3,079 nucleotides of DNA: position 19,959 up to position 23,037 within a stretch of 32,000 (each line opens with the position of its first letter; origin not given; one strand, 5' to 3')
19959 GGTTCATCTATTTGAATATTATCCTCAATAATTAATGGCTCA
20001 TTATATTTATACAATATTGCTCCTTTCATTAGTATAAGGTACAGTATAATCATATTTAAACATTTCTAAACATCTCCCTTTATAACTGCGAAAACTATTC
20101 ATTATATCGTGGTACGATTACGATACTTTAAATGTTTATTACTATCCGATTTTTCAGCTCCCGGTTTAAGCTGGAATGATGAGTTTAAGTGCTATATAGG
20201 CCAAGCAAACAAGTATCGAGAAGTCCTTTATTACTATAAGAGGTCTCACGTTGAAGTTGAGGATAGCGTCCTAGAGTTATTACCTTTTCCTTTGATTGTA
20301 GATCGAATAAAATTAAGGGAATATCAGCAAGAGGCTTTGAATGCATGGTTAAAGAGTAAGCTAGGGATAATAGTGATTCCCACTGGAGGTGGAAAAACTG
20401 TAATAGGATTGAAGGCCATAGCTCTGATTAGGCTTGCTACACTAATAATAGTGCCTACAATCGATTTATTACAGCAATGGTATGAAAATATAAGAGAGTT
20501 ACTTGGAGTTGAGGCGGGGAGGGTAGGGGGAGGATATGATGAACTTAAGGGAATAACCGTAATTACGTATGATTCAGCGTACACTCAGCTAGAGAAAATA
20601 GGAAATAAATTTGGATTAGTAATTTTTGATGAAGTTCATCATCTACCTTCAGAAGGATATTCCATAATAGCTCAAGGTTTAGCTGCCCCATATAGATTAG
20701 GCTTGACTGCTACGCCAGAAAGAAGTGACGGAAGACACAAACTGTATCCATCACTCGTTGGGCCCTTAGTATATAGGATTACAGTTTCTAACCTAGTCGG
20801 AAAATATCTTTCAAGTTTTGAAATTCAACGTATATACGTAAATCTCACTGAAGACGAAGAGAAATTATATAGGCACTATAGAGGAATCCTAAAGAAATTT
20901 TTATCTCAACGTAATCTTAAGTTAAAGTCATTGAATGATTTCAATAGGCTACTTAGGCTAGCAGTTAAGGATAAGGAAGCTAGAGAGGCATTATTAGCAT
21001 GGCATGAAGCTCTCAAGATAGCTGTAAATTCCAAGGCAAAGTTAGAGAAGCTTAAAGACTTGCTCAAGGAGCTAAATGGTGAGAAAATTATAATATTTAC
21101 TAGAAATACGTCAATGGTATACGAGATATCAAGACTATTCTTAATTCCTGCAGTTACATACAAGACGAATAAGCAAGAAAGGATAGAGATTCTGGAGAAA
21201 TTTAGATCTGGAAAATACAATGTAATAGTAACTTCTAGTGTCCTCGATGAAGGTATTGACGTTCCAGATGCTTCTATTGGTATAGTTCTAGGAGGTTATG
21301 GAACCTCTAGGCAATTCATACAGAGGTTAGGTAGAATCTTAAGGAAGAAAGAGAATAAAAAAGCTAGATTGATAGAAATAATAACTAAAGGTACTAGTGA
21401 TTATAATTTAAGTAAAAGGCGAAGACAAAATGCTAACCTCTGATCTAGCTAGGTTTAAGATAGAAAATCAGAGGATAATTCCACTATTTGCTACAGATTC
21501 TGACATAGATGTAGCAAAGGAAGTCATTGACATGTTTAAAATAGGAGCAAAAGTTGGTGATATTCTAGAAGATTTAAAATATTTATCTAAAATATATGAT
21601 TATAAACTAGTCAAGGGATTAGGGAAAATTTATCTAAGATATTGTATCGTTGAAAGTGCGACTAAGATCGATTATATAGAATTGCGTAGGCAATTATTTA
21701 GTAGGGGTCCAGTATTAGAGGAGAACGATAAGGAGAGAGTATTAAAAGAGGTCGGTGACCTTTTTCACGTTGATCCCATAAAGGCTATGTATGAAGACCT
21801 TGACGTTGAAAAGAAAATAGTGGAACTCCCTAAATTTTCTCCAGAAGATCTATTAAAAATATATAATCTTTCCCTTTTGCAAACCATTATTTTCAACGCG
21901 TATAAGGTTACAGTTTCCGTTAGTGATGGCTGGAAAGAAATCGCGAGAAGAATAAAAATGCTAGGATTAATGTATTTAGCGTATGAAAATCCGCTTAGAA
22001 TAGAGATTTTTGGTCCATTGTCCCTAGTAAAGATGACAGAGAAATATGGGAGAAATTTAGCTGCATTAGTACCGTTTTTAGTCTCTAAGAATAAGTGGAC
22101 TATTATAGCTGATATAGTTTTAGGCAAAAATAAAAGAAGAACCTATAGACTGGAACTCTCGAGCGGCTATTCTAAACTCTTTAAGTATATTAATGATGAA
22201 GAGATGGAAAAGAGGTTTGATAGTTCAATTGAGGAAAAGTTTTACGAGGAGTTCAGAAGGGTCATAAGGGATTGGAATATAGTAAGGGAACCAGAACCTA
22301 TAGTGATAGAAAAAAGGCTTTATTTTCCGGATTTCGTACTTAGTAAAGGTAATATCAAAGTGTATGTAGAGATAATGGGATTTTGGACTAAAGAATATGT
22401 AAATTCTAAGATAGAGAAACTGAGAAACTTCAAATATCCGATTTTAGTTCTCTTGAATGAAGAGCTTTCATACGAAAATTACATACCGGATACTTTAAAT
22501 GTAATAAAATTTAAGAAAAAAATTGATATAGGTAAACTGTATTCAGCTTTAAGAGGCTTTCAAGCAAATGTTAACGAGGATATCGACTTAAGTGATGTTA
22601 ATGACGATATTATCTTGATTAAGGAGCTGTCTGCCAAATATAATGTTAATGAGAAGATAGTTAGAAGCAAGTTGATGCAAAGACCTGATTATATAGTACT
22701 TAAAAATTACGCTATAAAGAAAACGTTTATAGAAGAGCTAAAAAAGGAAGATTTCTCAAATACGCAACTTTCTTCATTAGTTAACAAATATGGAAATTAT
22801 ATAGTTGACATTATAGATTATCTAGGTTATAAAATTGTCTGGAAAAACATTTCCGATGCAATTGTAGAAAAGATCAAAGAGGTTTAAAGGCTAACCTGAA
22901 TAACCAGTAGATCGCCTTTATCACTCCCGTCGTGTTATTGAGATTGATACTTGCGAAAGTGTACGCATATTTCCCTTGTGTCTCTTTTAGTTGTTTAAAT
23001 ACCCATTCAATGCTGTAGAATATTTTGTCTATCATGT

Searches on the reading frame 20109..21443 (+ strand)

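Call 51: search_protein_families(library=pfam, proteins=[window:20109-21443:+], max_evalue=0.01)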
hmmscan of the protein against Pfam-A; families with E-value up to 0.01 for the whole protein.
window:20109-21443:+ (444 aa): 8 families
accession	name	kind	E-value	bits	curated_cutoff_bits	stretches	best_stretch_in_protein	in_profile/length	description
PF04851.21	ResIII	-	2.8e-32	112.3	22.5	1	67-205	2-164/164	Type III restriction enzyme, res subunit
PF00271.37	Helicase_C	-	5.9e-21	75.2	23.5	1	311-413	2-109/110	Helicase conserved C-terminal domain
PF16203.11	ERCC3_RAD25_C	-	1e-17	64.7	27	1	320-440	56-183/248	ERCC3/RAD25/XPB C-terminal helicase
PF00270.35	DEAD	-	2.7e-13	50.4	26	1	71-204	2-161/167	DEAD/DEAH box helicase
PF18458.6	XPB_DRD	-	5e-07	29.9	26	1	4-54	1-57/57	Xeroderma pigmentosum group B helicase damage recognition domain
PF13307.12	Helicase_C_2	-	0.0015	19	25.3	0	310-393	20-88/170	Helicase C-terminal domain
PF22590.2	Cas3-like_C_2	-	0.002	18.8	27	0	354-414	44-105/106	CRISPR-associated nuclease/helicase Cas3, C-terminal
PF07761.17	DUF1617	-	0.008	16.7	22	0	284-335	56-104/143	Protein of unknown function (DUF1617)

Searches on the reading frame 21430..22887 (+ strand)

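Call 51: search_protein_families(library=pfam, proteins=[window:21430-22887:+], max_evalue=0.01)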
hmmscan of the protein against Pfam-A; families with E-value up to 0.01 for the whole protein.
window:21430-22887:+ (485 aa): 1 family
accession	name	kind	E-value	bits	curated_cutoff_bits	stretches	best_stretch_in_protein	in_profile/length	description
PF05626.16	DUF790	-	6.8e-121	404.1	28.8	1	1-373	1-386/387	Protein of unknown function (DUF790)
